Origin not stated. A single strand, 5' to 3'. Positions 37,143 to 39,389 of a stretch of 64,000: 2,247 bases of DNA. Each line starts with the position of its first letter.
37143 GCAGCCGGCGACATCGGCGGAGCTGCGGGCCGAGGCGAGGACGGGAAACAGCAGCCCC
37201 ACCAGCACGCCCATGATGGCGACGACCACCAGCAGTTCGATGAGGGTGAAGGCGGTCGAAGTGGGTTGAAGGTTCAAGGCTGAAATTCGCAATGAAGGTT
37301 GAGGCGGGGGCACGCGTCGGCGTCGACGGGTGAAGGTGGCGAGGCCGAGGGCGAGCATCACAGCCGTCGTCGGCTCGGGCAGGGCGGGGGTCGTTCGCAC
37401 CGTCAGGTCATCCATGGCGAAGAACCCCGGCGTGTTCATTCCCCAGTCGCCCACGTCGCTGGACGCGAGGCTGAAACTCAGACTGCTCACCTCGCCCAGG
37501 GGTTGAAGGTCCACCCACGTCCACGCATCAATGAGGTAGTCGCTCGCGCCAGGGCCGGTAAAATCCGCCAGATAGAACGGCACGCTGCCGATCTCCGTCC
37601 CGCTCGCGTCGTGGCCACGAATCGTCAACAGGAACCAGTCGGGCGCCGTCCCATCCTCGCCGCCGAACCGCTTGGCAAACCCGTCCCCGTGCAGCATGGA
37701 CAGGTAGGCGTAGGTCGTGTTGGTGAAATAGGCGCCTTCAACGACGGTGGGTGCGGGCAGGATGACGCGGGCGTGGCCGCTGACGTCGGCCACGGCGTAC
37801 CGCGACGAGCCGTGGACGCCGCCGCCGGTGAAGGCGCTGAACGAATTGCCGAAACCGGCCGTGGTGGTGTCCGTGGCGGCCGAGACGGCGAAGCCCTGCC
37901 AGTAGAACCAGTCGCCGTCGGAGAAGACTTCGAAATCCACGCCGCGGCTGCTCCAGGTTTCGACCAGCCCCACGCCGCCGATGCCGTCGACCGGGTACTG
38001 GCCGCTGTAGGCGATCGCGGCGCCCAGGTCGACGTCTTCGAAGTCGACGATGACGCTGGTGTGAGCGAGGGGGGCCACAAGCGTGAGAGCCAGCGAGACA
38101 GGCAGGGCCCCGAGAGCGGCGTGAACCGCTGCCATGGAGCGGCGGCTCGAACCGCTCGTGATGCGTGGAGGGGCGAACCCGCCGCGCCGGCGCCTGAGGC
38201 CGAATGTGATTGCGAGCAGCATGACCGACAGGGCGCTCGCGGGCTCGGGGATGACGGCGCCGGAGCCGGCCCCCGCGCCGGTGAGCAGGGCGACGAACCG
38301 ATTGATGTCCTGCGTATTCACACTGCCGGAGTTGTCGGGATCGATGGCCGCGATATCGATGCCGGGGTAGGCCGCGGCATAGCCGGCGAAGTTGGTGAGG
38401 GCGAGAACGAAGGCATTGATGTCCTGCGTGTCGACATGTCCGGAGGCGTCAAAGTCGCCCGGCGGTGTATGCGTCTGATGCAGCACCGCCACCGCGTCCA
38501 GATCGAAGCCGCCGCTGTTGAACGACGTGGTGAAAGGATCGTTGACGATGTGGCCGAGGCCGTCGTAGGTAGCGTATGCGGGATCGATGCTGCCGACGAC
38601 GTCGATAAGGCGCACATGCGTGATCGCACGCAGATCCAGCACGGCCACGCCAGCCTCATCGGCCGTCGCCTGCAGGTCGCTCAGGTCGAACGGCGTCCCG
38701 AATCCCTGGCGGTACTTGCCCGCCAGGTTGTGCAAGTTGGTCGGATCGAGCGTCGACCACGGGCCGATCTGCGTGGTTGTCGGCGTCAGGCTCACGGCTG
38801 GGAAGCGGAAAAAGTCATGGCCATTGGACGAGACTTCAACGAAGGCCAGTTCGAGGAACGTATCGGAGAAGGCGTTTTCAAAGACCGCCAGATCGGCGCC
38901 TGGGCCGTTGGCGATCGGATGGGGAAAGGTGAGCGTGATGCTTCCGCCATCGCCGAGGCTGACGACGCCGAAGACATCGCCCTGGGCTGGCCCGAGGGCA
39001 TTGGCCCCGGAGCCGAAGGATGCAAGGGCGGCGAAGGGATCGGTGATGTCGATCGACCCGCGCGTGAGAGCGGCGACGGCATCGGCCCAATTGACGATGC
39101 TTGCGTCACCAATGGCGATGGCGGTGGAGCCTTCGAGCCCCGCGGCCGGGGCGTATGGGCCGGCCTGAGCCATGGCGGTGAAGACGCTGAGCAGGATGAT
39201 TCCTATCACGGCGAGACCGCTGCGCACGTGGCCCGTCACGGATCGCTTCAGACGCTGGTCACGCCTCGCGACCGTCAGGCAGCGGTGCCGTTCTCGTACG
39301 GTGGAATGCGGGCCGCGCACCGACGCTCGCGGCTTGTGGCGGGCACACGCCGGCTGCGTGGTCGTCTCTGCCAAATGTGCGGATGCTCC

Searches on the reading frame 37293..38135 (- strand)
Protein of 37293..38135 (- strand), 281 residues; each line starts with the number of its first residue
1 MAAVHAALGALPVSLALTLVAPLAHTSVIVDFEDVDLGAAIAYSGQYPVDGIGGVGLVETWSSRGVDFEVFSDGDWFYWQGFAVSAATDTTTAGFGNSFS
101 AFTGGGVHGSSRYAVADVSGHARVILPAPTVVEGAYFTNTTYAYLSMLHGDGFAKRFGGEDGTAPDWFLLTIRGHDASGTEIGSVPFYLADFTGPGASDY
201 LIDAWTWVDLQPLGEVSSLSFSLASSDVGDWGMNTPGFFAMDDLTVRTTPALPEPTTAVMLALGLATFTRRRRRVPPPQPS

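Call 8: search_protein_families(library=ncbifam, proteins=[window:37293-38135:-], max_evalue=0.1)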
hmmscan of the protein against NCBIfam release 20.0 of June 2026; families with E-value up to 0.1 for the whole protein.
seq(281 aa): 8 families
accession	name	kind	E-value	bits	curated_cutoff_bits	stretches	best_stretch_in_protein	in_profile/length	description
NF038120.1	PEP_CTERM_QFxxD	subfamily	8.5e-07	29.1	80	1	169-274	113-215/215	NF038120 family PEP-CTERM protein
TIGR02595.1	PEP_CTERM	domain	0.0005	20.7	16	1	253-274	2-23/24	PEP-CTERM sorting domain-containing protein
NF038129.1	PEP_NF038129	equivalog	0.011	15.6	65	1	246-274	165-193/194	NF038129 family PEP-CTERM protein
NF038119.1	PEP_CTERM_MHFG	equivalog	0.014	15.8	100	1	242-274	226-258/260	MHFG family PEP-CTERM protein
NF038125.1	PEP_CTERM_THxN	subfamily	0.015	14.9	85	1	245-274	216-245/246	THxN family PEP-CTERM protein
NF038118.1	PEP_CTERM_CCXG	equivalog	0.015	14.9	90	1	248-274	172-198/199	CCXG family PEP-CTERM protein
NF038124.1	PEP_CTERM_TLD_A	exception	0.016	14.8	100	1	228-273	187-232/235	PEP_CTERM-anchored TLD domain-containing protein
TIGR03901.2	MYXO-CTERM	domain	0.053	13.9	20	1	249-274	9-34/34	MYXO-CTERM sorting domain-containing protein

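Call 15: search_solved_structures(query=window:37293-38135:-, max_evalue=1, show_alignments=3)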
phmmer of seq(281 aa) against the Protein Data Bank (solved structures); distinct sequences matched with E-value up to 1: 7.
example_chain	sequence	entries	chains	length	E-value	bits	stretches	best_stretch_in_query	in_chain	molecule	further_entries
9qpm_A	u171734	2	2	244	2.6e-23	86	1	74-246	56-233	DUF4465 domain-containing protein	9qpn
9fct_B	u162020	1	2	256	5.2e-23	85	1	74-246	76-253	DUF4465 domain-containing protein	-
9hmu_A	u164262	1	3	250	6.4e-23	84.7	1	59-244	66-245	DUF4465 domain containing protein D5EK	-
4jqr_A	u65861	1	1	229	6.5e-20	74.9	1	74-246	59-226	hypothetical protein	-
4e9k_A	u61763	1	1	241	8.7e-14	54.8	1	132-247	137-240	hypothetical protein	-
9i2l_B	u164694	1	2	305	2.1e-08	37.1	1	53-246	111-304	DUF4465 domain-containing protein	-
4tqj_A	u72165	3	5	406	0.15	14.6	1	153-217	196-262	Lectin 2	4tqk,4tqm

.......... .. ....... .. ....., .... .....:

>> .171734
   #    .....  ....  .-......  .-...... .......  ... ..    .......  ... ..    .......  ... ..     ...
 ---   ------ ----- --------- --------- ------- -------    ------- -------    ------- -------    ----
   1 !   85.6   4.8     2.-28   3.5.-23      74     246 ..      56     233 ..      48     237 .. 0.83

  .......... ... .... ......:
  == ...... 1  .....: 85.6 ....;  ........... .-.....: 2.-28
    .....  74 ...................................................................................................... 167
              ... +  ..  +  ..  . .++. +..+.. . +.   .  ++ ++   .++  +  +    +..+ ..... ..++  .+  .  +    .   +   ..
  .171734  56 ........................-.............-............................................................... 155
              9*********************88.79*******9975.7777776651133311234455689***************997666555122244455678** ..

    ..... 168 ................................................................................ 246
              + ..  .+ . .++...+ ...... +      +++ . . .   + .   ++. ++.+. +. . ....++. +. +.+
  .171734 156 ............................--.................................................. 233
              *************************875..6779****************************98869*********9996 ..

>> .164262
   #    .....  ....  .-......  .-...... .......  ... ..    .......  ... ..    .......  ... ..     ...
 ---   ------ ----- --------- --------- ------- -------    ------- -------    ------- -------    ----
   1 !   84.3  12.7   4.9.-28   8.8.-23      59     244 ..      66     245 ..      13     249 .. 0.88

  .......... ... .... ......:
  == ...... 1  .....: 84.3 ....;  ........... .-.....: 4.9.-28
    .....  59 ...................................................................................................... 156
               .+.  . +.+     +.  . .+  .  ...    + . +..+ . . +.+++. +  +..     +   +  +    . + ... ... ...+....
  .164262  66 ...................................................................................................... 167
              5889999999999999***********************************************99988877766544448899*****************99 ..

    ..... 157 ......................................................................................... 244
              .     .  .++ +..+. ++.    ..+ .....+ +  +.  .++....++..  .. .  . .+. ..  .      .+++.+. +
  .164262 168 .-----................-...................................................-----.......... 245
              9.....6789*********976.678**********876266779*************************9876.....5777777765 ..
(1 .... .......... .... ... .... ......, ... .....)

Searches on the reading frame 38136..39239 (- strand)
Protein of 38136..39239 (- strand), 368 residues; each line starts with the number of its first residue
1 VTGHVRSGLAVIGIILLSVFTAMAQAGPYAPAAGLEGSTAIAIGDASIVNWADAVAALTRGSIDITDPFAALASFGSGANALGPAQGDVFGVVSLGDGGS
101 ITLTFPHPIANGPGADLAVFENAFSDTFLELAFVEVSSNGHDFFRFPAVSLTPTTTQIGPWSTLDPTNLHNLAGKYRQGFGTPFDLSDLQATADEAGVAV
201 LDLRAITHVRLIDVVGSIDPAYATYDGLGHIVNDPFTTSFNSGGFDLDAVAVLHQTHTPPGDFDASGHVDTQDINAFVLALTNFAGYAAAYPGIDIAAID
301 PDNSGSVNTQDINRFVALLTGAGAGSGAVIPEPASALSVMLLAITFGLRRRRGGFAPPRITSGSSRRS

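Call 8: search_protein_families(library=ncbifam, proteins=[window:38136-39239:-], max_evalue=0.1)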
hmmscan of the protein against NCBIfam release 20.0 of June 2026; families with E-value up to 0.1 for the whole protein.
seq(368 aa): 2 families
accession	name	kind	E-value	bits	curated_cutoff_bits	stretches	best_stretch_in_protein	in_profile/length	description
TIGR02595.1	PEP_CTERM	domain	0.0031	18.2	16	1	330-352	1-23/24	PEP-CTERM sorting domain-containing protein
NF033170.0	lipo_LIC13355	subfamily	0.015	14.5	120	1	88-147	89-155/273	LIC_13355 family lipoprotein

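Call 20: search_solved_structures(query=window:38184-39161:-, max_evalue=10, show_alignments=2)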
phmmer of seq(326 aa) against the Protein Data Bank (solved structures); distinct sequences matched with E-value up to 10: 2.
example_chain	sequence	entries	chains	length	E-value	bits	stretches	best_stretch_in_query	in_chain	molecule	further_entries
8bqu_A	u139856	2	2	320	0.14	14.5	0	59-101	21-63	Zona pellucida sperm-binding protein 3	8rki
7nks_C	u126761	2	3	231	0.71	12.2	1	4-82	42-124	Fab HTN-Gn1 heavy chain | Fab fragment HTN-Gn1 Heavy chain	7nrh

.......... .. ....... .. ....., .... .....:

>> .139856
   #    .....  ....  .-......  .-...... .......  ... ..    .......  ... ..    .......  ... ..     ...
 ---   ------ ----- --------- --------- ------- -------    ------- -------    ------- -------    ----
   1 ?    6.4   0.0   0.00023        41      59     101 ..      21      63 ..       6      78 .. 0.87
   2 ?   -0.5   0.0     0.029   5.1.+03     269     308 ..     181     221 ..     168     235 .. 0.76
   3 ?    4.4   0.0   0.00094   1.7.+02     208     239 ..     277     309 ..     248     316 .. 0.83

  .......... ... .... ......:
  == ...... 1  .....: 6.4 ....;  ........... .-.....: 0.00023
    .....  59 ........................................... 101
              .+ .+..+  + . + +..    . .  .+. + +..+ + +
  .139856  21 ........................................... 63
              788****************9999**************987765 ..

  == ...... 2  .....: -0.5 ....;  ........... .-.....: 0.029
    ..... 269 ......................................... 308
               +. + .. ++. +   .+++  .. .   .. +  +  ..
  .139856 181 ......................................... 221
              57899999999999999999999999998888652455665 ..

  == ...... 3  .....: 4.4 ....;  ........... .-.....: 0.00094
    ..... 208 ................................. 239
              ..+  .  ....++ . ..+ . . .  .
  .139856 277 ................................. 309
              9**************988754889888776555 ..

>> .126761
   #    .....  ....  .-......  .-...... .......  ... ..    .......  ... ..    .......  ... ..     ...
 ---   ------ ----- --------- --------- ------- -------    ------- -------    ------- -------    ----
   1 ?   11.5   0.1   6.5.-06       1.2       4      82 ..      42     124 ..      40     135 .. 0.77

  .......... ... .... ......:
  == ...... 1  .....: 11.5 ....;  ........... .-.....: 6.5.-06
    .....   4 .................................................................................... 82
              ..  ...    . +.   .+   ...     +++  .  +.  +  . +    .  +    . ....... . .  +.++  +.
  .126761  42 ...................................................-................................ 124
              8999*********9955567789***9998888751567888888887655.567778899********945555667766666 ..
